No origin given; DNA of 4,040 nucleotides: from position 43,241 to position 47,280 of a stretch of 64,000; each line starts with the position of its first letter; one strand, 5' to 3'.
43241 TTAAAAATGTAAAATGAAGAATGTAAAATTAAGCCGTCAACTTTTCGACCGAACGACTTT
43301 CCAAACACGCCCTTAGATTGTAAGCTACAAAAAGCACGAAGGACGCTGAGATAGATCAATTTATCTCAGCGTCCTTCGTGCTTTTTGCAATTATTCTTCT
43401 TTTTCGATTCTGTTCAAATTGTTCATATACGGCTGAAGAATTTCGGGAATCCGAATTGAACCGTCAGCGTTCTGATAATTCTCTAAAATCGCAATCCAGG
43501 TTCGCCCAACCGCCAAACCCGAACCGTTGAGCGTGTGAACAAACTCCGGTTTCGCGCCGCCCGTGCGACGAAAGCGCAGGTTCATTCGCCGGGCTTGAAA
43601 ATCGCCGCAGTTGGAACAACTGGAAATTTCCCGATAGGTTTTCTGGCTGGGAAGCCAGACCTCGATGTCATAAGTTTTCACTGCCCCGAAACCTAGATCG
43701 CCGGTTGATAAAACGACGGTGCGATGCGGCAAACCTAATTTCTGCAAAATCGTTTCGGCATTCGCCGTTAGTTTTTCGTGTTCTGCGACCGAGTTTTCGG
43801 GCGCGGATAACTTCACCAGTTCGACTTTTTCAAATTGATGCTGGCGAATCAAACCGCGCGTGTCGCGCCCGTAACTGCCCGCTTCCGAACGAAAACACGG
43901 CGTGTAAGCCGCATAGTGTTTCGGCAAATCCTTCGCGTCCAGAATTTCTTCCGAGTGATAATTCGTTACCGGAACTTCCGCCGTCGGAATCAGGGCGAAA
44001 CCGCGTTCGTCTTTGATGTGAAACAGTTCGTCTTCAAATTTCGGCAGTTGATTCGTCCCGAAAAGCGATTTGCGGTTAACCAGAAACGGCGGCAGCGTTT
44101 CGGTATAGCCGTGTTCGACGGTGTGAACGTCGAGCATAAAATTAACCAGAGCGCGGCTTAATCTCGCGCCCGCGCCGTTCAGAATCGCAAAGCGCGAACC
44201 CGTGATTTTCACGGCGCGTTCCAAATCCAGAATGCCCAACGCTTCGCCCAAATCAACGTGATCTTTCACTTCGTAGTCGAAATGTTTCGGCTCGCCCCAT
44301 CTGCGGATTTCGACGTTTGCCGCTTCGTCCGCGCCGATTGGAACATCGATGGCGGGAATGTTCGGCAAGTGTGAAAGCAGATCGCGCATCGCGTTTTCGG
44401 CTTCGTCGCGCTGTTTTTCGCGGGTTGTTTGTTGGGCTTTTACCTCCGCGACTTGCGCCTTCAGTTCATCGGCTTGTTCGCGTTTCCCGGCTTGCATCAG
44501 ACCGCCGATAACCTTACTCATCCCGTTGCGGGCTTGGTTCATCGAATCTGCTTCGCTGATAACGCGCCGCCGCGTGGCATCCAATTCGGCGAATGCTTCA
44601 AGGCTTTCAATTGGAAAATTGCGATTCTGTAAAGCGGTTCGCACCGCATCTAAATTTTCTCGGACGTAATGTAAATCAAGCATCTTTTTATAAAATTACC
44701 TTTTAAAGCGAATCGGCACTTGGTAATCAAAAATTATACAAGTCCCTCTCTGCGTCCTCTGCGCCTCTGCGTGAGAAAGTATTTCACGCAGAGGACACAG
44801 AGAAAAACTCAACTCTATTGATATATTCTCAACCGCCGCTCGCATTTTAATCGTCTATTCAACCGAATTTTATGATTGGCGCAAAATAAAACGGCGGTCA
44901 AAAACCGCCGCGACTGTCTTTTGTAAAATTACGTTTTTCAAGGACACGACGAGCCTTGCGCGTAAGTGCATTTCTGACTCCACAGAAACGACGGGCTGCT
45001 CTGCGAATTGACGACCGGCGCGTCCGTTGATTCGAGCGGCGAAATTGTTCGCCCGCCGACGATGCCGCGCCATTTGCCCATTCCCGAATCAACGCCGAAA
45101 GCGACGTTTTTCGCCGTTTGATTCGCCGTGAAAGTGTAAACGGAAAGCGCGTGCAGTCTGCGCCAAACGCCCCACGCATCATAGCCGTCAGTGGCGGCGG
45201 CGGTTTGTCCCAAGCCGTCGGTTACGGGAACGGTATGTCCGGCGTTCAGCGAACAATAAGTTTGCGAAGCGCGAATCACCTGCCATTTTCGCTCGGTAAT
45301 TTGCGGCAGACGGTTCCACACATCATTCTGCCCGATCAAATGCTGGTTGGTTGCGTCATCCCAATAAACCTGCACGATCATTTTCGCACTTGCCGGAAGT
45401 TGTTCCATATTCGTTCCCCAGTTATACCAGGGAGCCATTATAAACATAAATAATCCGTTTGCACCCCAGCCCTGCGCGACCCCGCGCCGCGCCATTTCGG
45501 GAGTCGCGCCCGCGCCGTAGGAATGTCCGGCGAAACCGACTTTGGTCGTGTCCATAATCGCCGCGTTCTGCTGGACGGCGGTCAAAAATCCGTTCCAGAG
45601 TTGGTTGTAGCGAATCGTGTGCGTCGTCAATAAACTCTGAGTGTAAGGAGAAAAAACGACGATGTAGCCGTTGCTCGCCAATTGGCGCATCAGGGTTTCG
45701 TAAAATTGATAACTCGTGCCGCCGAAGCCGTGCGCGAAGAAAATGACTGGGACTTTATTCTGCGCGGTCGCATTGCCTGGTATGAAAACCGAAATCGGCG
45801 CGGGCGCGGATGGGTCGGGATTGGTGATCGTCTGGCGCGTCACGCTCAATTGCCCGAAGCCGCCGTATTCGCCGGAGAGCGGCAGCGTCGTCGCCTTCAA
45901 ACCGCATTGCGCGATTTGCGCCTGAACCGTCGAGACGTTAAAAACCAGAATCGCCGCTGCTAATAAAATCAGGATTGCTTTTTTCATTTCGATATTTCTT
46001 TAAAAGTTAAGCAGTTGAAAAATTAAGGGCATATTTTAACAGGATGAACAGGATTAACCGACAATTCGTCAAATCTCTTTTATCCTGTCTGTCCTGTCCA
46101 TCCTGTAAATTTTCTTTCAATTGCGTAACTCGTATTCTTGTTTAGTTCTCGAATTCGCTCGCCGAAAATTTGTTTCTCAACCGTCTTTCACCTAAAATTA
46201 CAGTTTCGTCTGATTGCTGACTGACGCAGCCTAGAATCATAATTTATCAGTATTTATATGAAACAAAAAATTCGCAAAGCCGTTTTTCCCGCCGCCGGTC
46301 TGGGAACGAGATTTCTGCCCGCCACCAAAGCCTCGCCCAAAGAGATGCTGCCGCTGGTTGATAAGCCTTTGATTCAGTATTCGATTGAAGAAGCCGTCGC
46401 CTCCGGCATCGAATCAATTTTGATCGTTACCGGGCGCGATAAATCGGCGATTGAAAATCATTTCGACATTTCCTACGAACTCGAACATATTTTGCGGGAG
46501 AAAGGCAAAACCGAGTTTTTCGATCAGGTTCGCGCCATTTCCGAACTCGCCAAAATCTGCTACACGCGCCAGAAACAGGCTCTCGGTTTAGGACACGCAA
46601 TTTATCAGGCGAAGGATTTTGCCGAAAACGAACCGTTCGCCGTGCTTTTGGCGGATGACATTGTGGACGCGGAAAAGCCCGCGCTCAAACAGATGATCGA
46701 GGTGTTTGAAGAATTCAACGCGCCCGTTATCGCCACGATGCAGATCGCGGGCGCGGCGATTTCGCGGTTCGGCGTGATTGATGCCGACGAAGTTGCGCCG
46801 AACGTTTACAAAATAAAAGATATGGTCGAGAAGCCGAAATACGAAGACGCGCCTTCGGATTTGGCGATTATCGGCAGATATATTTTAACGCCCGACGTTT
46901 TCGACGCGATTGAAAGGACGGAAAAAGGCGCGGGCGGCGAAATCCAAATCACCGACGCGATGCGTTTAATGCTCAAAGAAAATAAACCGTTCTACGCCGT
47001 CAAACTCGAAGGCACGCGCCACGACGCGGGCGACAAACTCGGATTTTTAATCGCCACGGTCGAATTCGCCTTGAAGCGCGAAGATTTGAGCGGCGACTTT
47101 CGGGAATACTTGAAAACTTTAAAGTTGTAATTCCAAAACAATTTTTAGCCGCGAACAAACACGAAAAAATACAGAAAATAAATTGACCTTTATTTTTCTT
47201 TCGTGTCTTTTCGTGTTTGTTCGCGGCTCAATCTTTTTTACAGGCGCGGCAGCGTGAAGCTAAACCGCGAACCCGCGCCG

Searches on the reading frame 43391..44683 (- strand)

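Call 65: search_protein_families(library=pfam, proteins=[window:43391-44683:-], max_evalue=0.0001)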
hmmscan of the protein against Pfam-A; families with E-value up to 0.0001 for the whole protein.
window:43391-44683:- (430 aa): 2 families
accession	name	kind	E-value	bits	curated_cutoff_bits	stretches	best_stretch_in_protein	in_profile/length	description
PF00587.30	tRNA-synt_2b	-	3.9e-43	148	29.3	1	224-403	6-179/179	tRNA synthetase class II core domain (G, H, P, S and T)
PF02403.27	Seryl_tRNA_N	-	8.2e-26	90.8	28.2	1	1-110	1-108/108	Seryl-tRNA synthetase N-terminal domain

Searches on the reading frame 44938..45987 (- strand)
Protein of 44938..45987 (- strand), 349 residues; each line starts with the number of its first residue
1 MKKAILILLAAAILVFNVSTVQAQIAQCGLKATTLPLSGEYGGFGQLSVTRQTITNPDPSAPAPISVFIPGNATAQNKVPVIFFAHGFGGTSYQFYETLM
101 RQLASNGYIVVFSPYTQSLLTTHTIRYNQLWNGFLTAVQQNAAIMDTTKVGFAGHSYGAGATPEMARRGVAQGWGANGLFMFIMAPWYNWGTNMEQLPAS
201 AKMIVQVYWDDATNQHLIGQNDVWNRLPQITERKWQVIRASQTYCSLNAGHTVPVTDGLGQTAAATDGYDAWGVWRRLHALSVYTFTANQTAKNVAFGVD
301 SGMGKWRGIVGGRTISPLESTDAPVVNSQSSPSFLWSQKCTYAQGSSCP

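Call 65: search_protein_families(library=pfam, proteins=[window:44938-45987:-], max_evalue=0.0001)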
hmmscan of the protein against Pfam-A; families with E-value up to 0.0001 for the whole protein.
window:44938-45987:- (349 aa): 4 families
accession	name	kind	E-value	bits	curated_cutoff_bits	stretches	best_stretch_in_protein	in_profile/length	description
PF07224.18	Chlorophyllase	-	1.4e-08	34.3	26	1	45-160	9-128/301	Chlorophyllase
PF03403.19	PAF-AH_p_II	-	3.5e-06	26.3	20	1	75-111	96-131/372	Platelet-activating factor acetylhydrolase, isoform II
PF12697.13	Abhydrolase_6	-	3.7e-05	24.9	26.3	1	82-254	1-149/217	Alpha/beta hydrolase family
PF12740.14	PETase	-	6.7e-05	22.9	28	1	47-253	25-221/263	PET hydrolase-like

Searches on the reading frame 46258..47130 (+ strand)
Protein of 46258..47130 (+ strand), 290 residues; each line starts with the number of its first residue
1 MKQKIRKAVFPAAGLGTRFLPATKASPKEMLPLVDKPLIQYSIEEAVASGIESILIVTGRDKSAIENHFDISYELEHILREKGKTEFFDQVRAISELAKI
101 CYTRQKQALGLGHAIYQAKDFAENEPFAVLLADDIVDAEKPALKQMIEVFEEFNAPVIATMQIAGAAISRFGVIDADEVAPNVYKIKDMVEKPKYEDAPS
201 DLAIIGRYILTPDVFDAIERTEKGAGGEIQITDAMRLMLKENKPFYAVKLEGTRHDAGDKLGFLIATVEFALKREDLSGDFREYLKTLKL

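Call 65: search_protein_families(library=pfam, proteins=[window:46258-47130:+], max_evalue=0.0001)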
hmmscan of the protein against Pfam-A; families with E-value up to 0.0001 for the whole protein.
window:46258-47130:+ (290 aa): 2 families
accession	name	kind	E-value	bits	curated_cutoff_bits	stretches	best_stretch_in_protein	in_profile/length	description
PF00483.29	NTP_transferase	-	4.7e-35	121.8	21.2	1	10-259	4-231/245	Nucleotidyl transferase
PF12804.13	NTP_transf_3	-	3.6e-08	34.2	27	1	9-159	2-120/160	MobA-like NTP transferase domain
